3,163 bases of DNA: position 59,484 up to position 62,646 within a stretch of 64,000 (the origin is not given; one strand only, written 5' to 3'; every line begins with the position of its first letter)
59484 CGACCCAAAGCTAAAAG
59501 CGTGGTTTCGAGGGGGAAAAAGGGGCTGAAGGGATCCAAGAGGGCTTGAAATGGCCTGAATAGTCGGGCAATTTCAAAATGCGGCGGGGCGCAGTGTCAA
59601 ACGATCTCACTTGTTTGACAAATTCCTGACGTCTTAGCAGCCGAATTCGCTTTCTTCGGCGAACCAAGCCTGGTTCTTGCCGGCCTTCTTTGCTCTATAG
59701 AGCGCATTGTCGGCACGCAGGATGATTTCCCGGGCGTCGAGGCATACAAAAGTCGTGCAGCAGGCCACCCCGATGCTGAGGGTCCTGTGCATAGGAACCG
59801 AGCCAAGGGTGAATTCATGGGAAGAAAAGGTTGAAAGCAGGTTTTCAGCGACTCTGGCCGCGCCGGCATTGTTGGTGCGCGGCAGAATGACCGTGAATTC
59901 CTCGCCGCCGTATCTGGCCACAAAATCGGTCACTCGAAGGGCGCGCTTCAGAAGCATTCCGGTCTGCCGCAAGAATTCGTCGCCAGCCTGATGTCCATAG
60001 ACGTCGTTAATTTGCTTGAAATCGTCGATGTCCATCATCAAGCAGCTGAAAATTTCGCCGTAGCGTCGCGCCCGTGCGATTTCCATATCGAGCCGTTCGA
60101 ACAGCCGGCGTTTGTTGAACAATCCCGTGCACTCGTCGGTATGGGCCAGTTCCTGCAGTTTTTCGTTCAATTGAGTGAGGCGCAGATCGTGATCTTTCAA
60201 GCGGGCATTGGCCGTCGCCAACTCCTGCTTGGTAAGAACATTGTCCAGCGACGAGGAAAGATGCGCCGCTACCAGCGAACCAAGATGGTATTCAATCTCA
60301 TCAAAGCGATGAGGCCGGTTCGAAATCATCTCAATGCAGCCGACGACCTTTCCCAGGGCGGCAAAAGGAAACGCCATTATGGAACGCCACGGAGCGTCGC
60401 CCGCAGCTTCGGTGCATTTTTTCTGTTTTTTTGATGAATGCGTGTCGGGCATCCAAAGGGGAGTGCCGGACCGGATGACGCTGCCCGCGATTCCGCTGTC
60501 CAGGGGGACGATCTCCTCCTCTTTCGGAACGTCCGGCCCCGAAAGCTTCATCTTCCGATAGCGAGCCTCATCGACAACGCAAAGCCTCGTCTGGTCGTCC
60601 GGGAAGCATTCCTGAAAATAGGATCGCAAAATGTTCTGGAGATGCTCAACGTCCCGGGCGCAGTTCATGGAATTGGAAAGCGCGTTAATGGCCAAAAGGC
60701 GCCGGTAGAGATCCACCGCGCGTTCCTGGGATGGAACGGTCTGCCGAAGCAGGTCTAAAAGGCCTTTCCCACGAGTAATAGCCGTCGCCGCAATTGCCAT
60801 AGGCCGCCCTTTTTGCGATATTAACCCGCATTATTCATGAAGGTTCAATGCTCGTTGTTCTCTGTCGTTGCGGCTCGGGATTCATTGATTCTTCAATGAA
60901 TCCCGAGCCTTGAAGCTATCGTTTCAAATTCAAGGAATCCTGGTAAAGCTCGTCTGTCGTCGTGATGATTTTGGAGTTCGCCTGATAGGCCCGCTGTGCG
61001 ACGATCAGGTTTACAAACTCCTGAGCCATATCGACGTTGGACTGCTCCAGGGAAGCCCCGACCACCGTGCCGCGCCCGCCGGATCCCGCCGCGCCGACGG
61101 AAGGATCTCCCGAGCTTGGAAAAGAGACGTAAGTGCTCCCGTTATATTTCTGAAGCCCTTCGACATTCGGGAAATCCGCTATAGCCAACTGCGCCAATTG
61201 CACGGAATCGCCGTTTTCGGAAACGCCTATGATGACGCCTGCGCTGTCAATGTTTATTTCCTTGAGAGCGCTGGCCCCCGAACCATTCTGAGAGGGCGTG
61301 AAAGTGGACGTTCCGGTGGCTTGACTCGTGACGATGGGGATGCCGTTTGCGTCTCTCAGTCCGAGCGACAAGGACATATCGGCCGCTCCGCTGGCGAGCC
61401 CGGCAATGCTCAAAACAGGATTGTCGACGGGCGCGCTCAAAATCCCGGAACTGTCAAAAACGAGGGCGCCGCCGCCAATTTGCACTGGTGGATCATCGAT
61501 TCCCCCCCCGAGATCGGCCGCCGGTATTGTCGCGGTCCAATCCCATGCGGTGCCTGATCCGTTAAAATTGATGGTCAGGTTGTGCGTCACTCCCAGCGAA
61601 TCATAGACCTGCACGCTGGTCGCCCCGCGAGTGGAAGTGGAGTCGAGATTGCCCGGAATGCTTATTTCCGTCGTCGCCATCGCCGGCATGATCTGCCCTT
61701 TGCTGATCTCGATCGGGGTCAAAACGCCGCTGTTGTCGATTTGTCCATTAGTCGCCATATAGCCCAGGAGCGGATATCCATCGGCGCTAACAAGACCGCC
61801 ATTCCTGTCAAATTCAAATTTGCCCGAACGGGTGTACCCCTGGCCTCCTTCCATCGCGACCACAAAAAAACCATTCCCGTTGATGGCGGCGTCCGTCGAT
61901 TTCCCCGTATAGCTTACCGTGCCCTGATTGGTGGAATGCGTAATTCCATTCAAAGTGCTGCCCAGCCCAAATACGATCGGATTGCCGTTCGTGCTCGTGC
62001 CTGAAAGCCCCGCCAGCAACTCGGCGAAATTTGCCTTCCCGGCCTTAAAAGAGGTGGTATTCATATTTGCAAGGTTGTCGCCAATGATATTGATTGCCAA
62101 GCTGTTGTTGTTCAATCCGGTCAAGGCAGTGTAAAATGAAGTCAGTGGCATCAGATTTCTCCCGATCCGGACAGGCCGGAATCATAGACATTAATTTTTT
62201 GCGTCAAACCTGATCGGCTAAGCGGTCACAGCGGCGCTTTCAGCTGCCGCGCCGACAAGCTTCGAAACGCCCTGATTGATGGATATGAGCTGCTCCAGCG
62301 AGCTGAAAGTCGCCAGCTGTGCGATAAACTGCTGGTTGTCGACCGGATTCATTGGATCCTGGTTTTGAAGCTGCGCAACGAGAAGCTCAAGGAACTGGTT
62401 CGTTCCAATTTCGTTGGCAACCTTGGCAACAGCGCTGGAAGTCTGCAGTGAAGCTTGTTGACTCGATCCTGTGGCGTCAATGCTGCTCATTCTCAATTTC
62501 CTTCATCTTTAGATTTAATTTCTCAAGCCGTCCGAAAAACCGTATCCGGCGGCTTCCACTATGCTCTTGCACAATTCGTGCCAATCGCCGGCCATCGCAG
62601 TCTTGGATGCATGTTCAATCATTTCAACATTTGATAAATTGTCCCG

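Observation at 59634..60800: Active-looking GAF-GGDEF cyclase inserted between flgE and the fliL promoter, apparently co-transcribed with the hook genes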

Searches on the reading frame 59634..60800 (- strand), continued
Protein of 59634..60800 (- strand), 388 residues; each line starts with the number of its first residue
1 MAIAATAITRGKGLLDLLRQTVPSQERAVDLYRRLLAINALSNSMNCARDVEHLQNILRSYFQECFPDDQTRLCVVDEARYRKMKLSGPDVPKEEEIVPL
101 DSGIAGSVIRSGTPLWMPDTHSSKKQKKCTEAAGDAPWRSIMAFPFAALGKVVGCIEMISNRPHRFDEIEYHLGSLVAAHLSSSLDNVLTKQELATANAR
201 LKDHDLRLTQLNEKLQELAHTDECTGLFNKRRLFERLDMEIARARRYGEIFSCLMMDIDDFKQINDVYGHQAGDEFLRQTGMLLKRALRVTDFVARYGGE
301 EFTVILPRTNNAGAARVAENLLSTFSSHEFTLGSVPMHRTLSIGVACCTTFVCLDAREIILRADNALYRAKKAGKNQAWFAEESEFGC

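Call 65: find_encoding_contigs(protein=P0246, flank=5000, max_places=1)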
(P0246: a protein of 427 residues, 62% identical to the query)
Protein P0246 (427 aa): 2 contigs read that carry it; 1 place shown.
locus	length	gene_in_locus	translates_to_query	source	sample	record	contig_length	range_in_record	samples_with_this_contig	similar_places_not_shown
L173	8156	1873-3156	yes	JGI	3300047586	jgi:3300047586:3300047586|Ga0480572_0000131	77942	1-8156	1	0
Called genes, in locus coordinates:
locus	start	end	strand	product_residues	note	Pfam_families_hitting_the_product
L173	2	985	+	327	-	PF02120:Flg_hook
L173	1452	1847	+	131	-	PF03963:FlgD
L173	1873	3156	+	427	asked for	PF00460:Flg_bb_rod (weak), PF22692:LlgE_F_G_D1, PF07559:FlgE_D2, PF06429:Flg_bbr_C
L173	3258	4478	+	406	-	PF13185:GAF_2 (weak), PF13492:GAF_3 (weak), PF00990:GGDEF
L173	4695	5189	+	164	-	PF03748:FliL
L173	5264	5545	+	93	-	PF01052:FliMN_C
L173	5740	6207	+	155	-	PF04347:FliO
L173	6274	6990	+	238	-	PF00813:FliP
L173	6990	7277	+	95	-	PF01313:Bac_export_3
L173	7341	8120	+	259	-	PF01311:Bac_export_1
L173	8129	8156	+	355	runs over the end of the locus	PF01312:Bac_export_2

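Call 78: search_protein_families(library=ncbifam, proteins=[window:59634-60800:-], max_evalue=0.001)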
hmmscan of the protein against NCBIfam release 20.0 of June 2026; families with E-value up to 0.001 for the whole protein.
window:59634-60800:- (388 aa): 22 families
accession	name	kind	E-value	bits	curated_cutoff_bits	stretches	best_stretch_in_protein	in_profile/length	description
TIGR00254.1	GGDEF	domain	1.4e-49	168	37.4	1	215-378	1-164/168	diguanylate cyclase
NF038266.1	diguan_SiaD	equivalog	2.5e-46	158.1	290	1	201-377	75-251/252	biofilm regulation diguanylate cyclase SiaD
NF007135.0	PRK09581.1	equivalog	9.3e-46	156.6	474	1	205-379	278-453/457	PleD family two-component system response regulator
NF007380.0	PRK09894.1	equivalog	4.5e-39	134.6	256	1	186-384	95-290/296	diguanylate cyclase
NF047654.1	DiguCycDgcRLepto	equivalog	1.4e-36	125.9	500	1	205-377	119-292/295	diguanylate cyclase DgcR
NF007423.1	PRK09966.1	equivalog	7e-36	123.9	325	1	201-371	221-390/390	diguanylate cyclase DgcN/YfiN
NF041606.1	dguan_cyc_DgcA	equivalog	1.6e-34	119.4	370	1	212-378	171-336/340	diguanylate cyclase DgcA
NF011955.1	PRK15426.1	equivalog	1.5e-31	109.2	408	1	209-382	388-562/564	cellulose biosynthesis regulator diguanylate cyclase DgcQ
NF051473.1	DigCycDgcsShew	equivalog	5.2e-31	108.1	400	1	213-377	129-287/291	diguanylate cyclase DgcS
NF007599.0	PRK10245.1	equivalog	1.1e-27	96.6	402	1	206-378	197-367/371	diguanylate cyclase AdrA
NF007474.0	PRK10060.1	equivalog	1.2e-27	96.4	782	1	212-377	230-391/663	cyclic di-GMP phosphodiesterase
NF007298.0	PRK09776.1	equivalog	6.8e-27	93.7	1135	1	212-378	677-842/1111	diguanylate cyclase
NF045675.1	PhdiestaseDibA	equivalog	1.9e-25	89.3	980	1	211-378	195-362/623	phosphodiesterase DibA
NF047872.1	GGDEF_GdpS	equivalog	6.1e-24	84.9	400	1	207-380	175-349/355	GGDEF domain-containing protein GdpS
NF053781.1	cdiGMPphdstlr2612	equivalog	6.1e-20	70.5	1600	1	209-375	830-996/1268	Tlr1612 family c-di-GMP phosphodiesterase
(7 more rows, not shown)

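Call 82: predict_structure(alignment_id=A4)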
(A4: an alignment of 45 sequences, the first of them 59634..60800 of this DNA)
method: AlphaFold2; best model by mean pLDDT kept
length: 388 residues; sequences in the alignment: 45
mean_pLDDT: 85.3   pTM: 0.50
mean pLDDT of the five models: 85.3, 84.9, 84.7, 83.5, 81.9
residues with pLDDT >= 90: 211; 70-90: 132; 50-70: 18; < 50: 27
segments of 3 or more residues with pLDDT < 50: 1-10, 124-135, 384-388
pLDDT, mean of each block of 10 residues (from residue 1): 42 71 80 90 92 93 92 93 92 87 90 88 45 54 93 94 87 92 93 88 86 72 84 91 88 95 91 93 94 91 94 95 94 88 86 79 94 93 54
secondary structure, 60 per line:
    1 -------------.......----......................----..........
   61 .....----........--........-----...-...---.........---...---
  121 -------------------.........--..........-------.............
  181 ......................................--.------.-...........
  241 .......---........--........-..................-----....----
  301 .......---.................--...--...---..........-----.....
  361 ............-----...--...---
elements in order: H14-20 H25-46 H51-65 E70-77 E80-87 E97-99 H103-111 E115-117 E140-148 E151-160 H168-218 H230-247 E251-258 H261-268 H270-287 E293-296 E301-307 H311-327 E330-332 E335-337 E341-347 H356-372 E378-380

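Call 84: fold_search(model_id=the predicted structure, library=pdb)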
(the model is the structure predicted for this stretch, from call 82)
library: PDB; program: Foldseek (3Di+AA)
matches with E <= 10: 1150; with E <= 0.001: 241
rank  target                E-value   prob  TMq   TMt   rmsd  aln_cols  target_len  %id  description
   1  4zmu_B                5.1e-21  1.00  0.40  0.46  29.7       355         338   24  Dcsbis, a diguanylate cyclase from Pseudomonas aeruginosa (released 2016-05-04)
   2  4zmu_A                1.2e-20  1.00  0.41  0.46  29.8       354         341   24  Dcsbis, a diguanylate cyclase from Pseudomonas aeruginosa (released 2016-05-04)
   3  6et7_B                2.7e-20  1.00  0.42  0.26  13.1       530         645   16  Activated heterodimer of the bacteriophytochrome regulated diguanylyl cyclase variant - S505V A526V - from Idiomarina  (released 2018-06-13)
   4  5llx_B                1.3e-19  1.00  0.43  0.27  13.0       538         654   16  Bacteriophytochrome activated diguanylyl cyclase from Idiomarina species A28L with GTP bound (released 2017-03-15)
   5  5llx_A                2.4e-19  1.00  0.43  0.26  13.2       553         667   16  Bacteriophytochrome activated diguanylyl cyclase from Idiomarina species A28L with GTP bound (released 2017-03-15)
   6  5llw_A                2.9e-19  1.00  0.40  0.25  10.4       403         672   22  Bacteriophytochrome activated diguanylyl cyclase from Idiomarina species A28L (released 2017-03-15)
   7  6et7_A                3.7e-19  1.00  0.46  0.29   9.6       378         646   22  Activated heterodimer of the bacteriophytochrome regulated diguanylyl cyclase variant - S505V A526V - from Idiomarina  (released 2018-06-13)
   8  5llw_B                8.7e-19  1.00  0.40  0.23  11.1       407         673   21  Bacteriophytochrome activated diguanylyl cyclase from Idiomarina species A28L (released 2017-03-15)
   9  7e6g_A                1.1e-17  1.00  0.44  0.64   4.3       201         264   32  Crystal structure of diguanylate cyclase SiaD in complex with its activator SiaC from Pseudomonas aeruginosa (released 2021-09-22)
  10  3ign                  1.8e-17  1.00  0.41  0.94   1.4       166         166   37  Crystal Structure of the GGDEF domain from Marinobacter aquaeolei diguanylate cyclase complexed with c-di-GMP - Northeas (released 2009-08-11)
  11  3bre_B                5.0e-17  1.00  0.44  0.52   6.3       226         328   35  Crystal Structure of P.aeruginosa PA3702 (released 2008-04-01)
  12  9g86_A                1.1e-16  1.00  0.41  0.36  12.7       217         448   34  Structure of Response regulator PleD in complex with c-diGMP and pppGpp (released 2025-08-06)
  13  2wb4_A                1.6e-16  1.00  0.41  0.35  10.6       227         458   33  activated diguanylate cyclase PleD in complex with c-di-GMP (released 2010-04-21)
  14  6ttr_A                3.4e-16  1.00  0.44  0.85   2.5       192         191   32  Crystal Structure of the coiled coil and GGDEF domain of DgcB from Caulobacter crescentus in complex with c-di-GMP (released 2021-01-13)
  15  7e6g_B                4.0e-16  1.00  0.41  0.61   6.3       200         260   32  Crystal structure of diguanylate cyclase SiaD in complex with its activator SiaC from Pseudomonas aeruginosa (released 2021-09-22)
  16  6ttr_B                5.1e-16  1.00  0.43  0.81   3.4       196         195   31  Crystal Structure of the coiled coil and GGDEF domain of DgcB from Caulobacter crescentus in complex with c-di-GMP (released 2021-01-13)
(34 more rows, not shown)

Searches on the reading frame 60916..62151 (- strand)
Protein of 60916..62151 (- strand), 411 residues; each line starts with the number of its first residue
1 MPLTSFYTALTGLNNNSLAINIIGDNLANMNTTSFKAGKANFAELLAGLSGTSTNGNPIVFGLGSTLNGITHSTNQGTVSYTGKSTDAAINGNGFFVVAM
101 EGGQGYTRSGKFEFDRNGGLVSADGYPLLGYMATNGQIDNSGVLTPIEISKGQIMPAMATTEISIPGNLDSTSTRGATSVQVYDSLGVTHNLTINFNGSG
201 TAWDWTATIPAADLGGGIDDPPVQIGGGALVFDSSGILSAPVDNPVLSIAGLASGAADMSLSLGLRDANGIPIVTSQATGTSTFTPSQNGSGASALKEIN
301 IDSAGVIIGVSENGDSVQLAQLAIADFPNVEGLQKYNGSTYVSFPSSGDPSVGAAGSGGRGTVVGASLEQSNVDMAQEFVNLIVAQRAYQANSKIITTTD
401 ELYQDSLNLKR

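Call 4: search_protein_families(library=pfam, proteins=[window:60916-62151:-], max_evalue=0.01)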
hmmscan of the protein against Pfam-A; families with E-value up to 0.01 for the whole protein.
window:60916-62151:- (411 aa): 4 families
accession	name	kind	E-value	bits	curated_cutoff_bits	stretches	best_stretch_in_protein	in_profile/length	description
PF06429.18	Flg_bbr_C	-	6.5e-18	64.4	23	1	367-409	4-46/46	Flagellar basal body rod FlgEFG protein C-terminal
PF22692.1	LlgE_F_G_D1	-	3.7e-14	53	27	1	89-167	1-49/64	Flagellar hook protein FlgE/F/G D1 domain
PF07559.19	FlgE_D2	-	1.4e-11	45.5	22.7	1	169-290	15-141/142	Flagellar basal body protein FlaE D2 domain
PF00460.25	Flg_bb_rod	-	5.4e-08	33.1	20.7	1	6-36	1-31/31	Flagella basal body rod protein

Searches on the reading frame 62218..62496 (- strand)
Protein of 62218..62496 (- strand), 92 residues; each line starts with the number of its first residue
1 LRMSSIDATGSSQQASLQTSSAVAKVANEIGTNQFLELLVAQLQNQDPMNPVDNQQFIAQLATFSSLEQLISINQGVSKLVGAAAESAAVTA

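Call 4: search_protein_families(library=pfam, proteins=[window:62218-62496:-], max_evalue=0.01)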
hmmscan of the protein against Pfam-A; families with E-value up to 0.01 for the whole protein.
window:62218-62496:- (92 aa): 1 family
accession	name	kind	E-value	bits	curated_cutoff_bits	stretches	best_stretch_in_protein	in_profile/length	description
PF03963.19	FlgD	-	2.3e-24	85.8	27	1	9-78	5-74/75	Flagellar hook capping protein - N-terminal region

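Call 78: search_protein_families(library=ncbifam, proteins=[window:62218-62496:-], max_evalue=0.001)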
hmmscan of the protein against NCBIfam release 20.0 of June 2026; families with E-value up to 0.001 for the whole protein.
window:62218-62496:- (92 aa): 11 families
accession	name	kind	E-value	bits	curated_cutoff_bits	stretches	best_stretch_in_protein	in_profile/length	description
NF007197.1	PRK09618.1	equivalog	1.7e-24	86.4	129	1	6-85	4-80/138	flagellar hook assembly protein FlgD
NF005176.1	PRK06655.1-1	equivalog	4.3e-17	62.7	230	1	32-92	3-63/197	flagellar hook assembly protein FlgD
NF004670.1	PRK06009.1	equivalog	6e-17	62.1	124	1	31-87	2-58/108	flagellar hook assembly protein FlgD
NF009453.0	PRK12813.1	equivalog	1.2e-15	57.7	264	1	6-82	6-82/223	flagellar basal body rod modification protein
NF009277.0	PRK12634.1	equivalog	1.5e-13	51.4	333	1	14-81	11-78/221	flagellar basal body rod modification protein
NF007198.0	PRK09619.1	equivalog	5.3e-13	49.2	267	1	15-69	15-67/218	flagellar hook assembly protein FlgD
NF009276.0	PRK12633.1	equivalog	3.3e-11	43.4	383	1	10-83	6-79/234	flagellar basal body rod modification protein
NF008875.0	PRK11911.1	equivalog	3.3e-10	40.1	274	1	10-89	5-85/140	flagellar basal body rod modification protein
NF005278.0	PRK06792.1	equivalog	4.9e-09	36.2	257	1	5-83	26-104/190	flagellar basal body rod modification protein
NF009452.0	PRK12812.1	equivalog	2.6e-08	33.4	258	1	7-82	23-98/289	flagellar basal body rod modification protein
NF004496.1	PRK05842.1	equivalog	9e-08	31.7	250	1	8-69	8-67/271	flagellar hook assembly protein FlgD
